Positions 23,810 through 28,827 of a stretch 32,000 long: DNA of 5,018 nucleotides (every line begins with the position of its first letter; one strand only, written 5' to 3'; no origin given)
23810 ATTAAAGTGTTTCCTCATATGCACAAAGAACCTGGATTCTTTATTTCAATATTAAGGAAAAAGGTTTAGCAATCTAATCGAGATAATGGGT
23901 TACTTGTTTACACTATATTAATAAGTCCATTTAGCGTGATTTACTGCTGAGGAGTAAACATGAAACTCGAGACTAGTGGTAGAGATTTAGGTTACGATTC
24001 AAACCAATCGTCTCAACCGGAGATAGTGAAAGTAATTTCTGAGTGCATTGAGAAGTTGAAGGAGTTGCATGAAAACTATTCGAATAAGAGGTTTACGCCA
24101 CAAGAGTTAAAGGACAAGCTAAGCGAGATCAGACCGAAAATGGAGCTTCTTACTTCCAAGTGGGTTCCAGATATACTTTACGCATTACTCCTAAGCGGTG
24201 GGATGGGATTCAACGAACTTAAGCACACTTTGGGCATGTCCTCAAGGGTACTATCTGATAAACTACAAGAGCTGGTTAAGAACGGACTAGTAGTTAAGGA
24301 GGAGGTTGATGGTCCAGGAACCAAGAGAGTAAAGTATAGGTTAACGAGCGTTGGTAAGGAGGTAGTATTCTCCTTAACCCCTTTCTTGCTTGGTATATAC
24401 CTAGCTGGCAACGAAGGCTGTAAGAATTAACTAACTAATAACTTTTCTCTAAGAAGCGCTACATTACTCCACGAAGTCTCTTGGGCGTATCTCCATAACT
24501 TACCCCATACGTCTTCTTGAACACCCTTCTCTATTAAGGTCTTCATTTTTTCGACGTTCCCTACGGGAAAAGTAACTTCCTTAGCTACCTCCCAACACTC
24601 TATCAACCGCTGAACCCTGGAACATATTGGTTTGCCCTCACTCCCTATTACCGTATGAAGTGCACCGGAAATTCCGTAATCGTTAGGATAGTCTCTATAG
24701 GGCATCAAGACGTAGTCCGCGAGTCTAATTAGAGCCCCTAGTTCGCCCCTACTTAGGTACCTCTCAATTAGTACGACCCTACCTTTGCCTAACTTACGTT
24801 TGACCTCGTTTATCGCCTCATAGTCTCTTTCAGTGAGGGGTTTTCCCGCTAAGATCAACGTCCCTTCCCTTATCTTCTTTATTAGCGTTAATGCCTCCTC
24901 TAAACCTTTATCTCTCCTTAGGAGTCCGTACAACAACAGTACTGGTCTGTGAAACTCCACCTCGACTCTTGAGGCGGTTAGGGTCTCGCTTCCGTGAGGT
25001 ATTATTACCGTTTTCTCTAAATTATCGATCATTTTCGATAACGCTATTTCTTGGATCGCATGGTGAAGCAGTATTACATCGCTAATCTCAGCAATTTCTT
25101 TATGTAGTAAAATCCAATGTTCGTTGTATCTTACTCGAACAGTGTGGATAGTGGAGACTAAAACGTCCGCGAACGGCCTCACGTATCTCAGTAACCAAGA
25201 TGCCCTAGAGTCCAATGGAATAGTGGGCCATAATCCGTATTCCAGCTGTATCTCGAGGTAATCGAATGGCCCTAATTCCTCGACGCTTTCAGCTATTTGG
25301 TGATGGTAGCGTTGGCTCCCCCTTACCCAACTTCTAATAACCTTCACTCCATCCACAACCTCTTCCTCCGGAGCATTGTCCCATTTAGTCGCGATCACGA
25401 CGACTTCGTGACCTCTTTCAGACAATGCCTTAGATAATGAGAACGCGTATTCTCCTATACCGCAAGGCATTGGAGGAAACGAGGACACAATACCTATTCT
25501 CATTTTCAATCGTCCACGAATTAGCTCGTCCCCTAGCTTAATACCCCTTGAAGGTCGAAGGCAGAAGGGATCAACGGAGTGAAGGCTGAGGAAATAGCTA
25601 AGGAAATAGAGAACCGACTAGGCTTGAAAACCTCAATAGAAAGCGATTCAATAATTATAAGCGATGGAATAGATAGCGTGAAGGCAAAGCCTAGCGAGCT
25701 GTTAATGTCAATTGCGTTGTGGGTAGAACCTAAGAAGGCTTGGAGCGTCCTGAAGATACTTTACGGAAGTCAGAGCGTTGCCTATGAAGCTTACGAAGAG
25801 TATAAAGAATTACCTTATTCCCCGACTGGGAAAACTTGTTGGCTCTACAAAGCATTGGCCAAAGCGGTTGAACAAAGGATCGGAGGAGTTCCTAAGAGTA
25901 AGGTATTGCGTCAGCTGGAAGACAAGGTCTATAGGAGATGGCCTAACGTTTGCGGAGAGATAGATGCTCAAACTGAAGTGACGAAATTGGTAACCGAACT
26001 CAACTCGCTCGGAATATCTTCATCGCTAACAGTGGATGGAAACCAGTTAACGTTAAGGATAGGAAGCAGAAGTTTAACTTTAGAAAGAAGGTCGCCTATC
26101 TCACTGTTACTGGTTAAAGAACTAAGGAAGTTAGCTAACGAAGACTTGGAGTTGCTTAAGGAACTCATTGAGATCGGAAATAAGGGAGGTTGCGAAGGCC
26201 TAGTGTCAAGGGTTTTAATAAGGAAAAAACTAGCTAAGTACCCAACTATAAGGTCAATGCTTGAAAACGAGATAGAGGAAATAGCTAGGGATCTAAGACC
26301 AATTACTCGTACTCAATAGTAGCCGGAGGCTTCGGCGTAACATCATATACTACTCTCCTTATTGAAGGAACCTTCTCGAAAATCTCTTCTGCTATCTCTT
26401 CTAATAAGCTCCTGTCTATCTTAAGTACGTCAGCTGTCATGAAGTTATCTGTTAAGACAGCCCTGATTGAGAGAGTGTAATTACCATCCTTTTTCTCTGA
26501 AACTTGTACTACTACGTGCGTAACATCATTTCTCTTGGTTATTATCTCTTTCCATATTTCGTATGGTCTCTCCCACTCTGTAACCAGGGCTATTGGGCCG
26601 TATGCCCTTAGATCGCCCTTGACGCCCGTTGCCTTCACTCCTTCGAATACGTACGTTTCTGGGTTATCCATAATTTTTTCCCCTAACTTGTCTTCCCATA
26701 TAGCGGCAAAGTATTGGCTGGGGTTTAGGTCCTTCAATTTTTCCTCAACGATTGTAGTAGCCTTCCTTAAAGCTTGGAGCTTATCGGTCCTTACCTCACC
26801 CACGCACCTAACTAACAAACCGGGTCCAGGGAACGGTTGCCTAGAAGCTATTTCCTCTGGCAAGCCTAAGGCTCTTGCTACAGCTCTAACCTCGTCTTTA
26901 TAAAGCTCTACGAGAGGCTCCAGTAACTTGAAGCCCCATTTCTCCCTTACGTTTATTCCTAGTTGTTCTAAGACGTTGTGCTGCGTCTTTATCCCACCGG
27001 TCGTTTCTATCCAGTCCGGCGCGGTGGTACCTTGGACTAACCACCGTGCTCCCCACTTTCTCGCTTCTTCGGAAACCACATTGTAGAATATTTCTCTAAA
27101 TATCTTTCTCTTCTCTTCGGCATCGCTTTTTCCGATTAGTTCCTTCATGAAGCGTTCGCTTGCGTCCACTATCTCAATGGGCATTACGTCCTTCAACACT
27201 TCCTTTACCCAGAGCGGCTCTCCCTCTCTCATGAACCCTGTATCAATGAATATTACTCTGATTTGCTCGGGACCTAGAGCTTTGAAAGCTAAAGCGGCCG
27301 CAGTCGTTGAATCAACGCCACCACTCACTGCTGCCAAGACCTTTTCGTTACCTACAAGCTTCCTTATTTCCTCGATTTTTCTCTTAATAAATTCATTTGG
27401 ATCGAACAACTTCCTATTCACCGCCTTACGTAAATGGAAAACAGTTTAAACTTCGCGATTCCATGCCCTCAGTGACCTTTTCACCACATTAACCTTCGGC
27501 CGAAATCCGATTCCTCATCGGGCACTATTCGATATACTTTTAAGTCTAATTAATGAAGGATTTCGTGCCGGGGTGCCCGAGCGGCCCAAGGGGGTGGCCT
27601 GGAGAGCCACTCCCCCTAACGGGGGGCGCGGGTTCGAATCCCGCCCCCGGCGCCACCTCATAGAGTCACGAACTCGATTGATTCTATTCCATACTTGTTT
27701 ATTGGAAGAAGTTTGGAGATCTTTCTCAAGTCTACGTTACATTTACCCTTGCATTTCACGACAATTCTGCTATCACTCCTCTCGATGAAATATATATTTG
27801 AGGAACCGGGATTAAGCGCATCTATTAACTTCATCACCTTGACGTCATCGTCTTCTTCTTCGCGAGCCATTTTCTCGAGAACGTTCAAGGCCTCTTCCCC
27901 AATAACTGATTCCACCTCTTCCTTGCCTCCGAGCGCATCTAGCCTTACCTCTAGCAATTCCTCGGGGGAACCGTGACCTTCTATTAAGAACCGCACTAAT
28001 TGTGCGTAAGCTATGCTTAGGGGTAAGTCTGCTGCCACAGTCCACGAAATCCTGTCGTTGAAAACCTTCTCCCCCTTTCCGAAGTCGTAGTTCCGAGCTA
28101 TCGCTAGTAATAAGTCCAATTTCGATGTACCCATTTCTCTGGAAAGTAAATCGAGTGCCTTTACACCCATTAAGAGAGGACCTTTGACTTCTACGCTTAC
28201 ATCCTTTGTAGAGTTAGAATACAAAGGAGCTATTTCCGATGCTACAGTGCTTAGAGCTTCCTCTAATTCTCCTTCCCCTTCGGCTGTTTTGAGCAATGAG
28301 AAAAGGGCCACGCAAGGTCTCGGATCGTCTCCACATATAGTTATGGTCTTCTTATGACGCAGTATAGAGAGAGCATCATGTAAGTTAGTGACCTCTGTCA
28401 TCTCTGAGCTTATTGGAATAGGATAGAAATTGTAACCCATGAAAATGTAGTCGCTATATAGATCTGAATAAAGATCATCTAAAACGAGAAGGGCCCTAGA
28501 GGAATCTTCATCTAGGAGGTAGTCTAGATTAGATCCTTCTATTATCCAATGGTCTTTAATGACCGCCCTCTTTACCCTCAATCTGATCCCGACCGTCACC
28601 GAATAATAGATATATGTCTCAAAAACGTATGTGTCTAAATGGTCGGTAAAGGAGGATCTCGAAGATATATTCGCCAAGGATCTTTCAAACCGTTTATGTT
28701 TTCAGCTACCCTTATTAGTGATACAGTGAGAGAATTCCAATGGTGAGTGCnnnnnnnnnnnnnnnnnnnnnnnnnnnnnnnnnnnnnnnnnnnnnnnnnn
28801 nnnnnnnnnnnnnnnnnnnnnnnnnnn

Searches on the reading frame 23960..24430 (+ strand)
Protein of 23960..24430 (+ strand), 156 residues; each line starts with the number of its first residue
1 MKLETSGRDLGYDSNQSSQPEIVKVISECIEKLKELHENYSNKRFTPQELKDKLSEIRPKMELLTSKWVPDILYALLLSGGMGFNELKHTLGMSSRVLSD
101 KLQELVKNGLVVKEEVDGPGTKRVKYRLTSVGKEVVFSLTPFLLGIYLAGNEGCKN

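Call 29: search_protein_families(library=pfam, proteins=[window:23960-24430:+], max_evalue=0.01)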
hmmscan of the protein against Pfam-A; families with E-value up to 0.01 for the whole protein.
window:23960-24430:+ (156 aa): 6 families
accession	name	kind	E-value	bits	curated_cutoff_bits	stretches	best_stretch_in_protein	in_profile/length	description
PF01638.23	HxlR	-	9.5e-12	45.1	20.8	1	63-136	1-73/91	HxlR-like helix-turn-helix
PF03551.20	PadR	-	0.00057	20.3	27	1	101-135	37-72/75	Transcriptional regulator PadR-like family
PF13601.12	HTH_34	-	0.00064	20.3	27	1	73-134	6-67/80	Winged helix DNA-binding domain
PF12802.13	MarR_2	-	0.00092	19.8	27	1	71-118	9-57/61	MarR family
PF01978.25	TrmB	-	0.0061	16.8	25.6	0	74-128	15-64/68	Sugar-specific transcriptional regulator TrmB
PF24270.1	HTH_Cmi2_C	-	0.0076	16.9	27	1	9-115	16-122/125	Cmi2, C-terminal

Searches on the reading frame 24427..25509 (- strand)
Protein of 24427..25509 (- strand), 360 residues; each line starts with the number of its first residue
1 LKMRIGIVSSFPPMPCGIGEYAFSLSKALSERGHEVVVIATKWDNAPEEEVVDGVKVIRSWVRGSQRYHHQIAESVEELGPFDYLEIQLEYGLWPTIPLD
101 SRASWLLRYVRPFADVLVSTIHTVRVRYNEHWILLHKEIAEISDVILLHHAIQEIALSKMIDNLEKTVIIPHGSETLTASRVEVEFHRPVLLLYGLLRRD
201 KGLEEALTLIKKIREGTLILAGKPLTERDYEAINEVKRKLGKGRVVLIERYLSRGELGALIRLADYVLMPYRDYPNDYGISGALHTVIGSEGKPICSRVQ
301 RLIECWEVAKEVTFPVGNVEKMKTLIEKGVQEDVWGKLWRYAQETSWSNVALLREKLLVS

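Call 29: search_protein_families(library=pfam, proteins=[window:24427-25509:-], max_evalue=0.01)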
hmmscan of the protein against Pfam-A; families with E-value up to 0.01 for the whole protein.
window:24427-25509:- (360 aa): 3 families
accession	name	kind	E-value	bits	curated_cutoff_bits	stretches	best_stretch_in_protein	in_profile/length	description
PF13439.12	Glyco_transf_4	-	2e-07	31.6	28.5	1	17-69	3-55/170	Glycosyltransferase Family 4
PF13579.12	Glyco_trans_4_4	-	2.2e-07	31.8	29.7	1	17-69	2-56/158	Glycosyl transferase 4-like domain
PF08323.17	Glyco_transf_5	-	0.0051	17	22.7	1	17-53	17-51/239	Starch synthase catalytic domain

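Call 30: search_protein_families(library=ncbifam, proteins=[window:24427-25509:-], max_evalue=0.01)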
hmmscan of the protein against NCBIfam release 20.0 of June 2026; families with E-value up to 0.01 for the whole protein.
window:24427-25509:- (360 aa): 3 families
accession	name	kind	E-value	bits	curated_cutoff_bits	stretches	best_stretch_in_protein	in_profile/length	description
NF007640.0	PRK10307.1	subfamily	0.00078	18.5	276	0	10-41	9-40/411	WcaI family glycosyltransferase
TIGR02149.1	glgA_Coryne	subfamily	0.0009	18.5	302.4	1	178-270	194-290/391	glycogen synthase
NF041010.1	glycosy_Agl16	equivalog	0.0017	17.3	575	1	11-239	10-226/352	glycosylation protein Agl16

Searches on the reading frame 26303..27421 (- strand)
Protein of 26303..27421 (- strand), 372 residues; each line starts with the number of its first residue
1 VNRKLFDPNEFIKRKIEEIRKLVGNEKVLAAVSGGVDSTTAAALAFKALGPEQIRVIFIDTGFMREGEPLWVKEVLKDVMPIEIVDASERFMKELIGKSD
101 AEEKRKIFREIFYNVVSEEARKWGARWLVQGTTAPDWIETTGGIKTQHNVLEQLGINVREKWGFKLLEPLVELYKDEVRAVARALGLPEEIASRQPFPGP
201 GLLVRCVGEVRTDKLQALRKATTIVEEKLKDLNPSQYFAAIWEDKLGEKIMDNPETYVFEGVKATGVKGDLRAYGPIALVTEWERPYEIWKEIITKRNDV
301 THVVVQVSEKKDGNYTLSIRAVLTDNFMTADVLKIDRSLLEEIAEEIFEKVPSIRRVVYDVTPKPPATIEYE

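Call 29: search_protein_families(library=pfam, proteins=[window:26303-27421:-], max_evalue=0.01)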
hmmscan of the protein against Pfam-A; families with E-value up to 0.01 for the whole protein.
window:26303-27421:- (372 aa): 6 families
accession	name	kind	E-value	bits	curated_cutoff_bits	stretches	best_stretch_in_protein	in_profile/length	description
PF00958.27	GMP_synt_C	-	1.3e-21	76.9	27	1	302-371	24-92/92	GMP synthase C terminal domain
PF02540.23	NAD_synthase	-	2.8e-11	43.5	21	1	12-60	9-53/242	NAD synthase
PF01171.26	ATP_bind_3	-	1.6e-07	31.7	27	1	27-184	1-158/182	PP-loop family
PF02568.20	ThiI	-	5e-05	23.4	20.5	1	25-187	3-161/197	Thiamine biosynthesis protein (ThiI)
PF03054.22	tRNA_Me_trans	-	0.00086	19.5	20.6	0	27-57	2-30/202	tRNA methyl transferase HUP domain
PF06508.19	QueC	-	0.0019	18.2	22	0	28-107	2-78/210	Queuosine biosynthesis protein QueC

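Call 30: search_protein_families(library=ncbifam, proteins=[window:26303-27421:-], max_evalue=0.01)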
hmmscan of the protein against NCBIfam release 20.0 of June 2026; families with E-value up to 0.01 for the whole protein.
window:26303-27421:- (372 aa): 14 families
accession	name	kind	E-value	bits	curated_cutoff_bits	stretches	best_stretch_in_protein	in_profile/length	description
TIGR00884.1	guaA_Cterm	equivalog_domain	1.8e-91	306.7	338.75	2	10-279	1-256/310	glutamine-hydrolyzing GMP synthase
NF000848.1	PRK00074.1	equivalog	3.1e-88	296.6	400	2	5-278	193-457/512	glutamine-hydrolyzing GMP synthase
NF010587.0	PRK13980.1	equivalog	8.4e-15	54.7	255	2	10-63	16-69/267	NAD+ synthase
TIGR00268.2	TIGR00268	equivalog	7e-13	48.4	150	1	22-198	10-171/259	ATP-dependent sacrificial sulfur transferase LarE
NF002048.0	PRK00876.1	subfamily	1.4e-12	47.1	313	2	104-196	159-249/330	NAD(+) synthase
TIGR00552.1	nadE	equivalog_domain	6.8e-09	35.3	63.65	2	20-59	18-57/251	NAD(+) synthase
TIGR02432.1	lysidine_TilS_N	equivalog_domain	1.1e-07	32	93.6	1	27-187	1-165/189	tRNA lysidine(34) synthetase TilS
NF010588.0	PRK13981.1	equivalog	4.6e-05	22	479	1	24-64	284-324/546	NAD+ synthase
NF001979.1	PRK00768.1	equivalog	5.9e-05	22.7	250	0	6-49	15-61/266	NAD(+) synthase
NF049949.1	tRNAsynTtuAPyrococ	equivalog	0.0002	20.6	450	1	12-68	34-88/292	tRNA-5-methyluridine(54) 2-sulfurtransferase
NF001138.1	PRK00143.1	equivalog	0.00047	19.2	284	0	27-47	1-21/345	tRNA 2-thiouridine(34) synthase MnmA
TIGR00342.1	TIGR00342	equivalog_domain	0.00082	18.5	264.5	1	25-187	172-329/373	tRNA uracil 4-sulfurtransferase ThiI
NF006351.0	PRK08576.1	equivalog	0.0029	16.3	290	1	16-86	226-292/436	hypothetical protein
NF006327.0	PRK08557.1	equivalog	0.0048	15.7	366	1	11-89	169-244/415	hypothetical protein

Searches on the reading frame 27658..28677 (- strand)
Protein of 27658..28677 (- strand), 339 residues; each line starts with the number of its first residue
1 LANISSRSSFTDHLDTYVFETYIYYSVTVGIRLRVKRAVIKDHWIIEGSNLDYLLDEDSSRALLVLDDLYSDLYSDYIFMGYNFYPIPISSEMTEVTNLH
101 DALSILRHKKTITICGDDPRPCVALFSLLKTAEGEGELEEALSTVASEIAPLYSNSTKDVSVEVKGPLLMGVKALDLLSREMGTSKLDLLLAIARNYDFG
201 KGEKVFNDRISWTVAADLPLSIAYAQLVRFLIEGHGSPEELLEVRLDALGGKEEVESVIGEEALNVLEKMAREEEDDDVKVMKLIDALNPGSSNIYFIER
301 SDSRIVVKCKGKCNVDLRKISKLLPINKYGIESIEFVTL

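Call 29: search_protein_families(library=pfam, proteins=[window:27658-28677:-], max_evalue=0.01)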
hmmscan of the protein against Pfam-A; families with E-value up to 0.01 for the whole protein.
window:27658-28677:- (339 aa): 0 families

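Call 30: search_protein_families(library=ncbifam, proteins=[window:27658-28677:-], max_evalue=0.01)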
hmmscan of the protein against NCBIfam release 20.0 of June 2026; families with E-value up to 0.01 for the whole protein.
window:27658-28677:- (339 aa): 0 families
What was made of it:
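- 27658..28581 (-): Divergently transcribed 307-aa gene (EYM_04365, here called upX), a lineage-restricted protein that travels with archaeal long-form nap loci; function unknown. No Pfam or NCBIfam hit (calls 29, 30).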
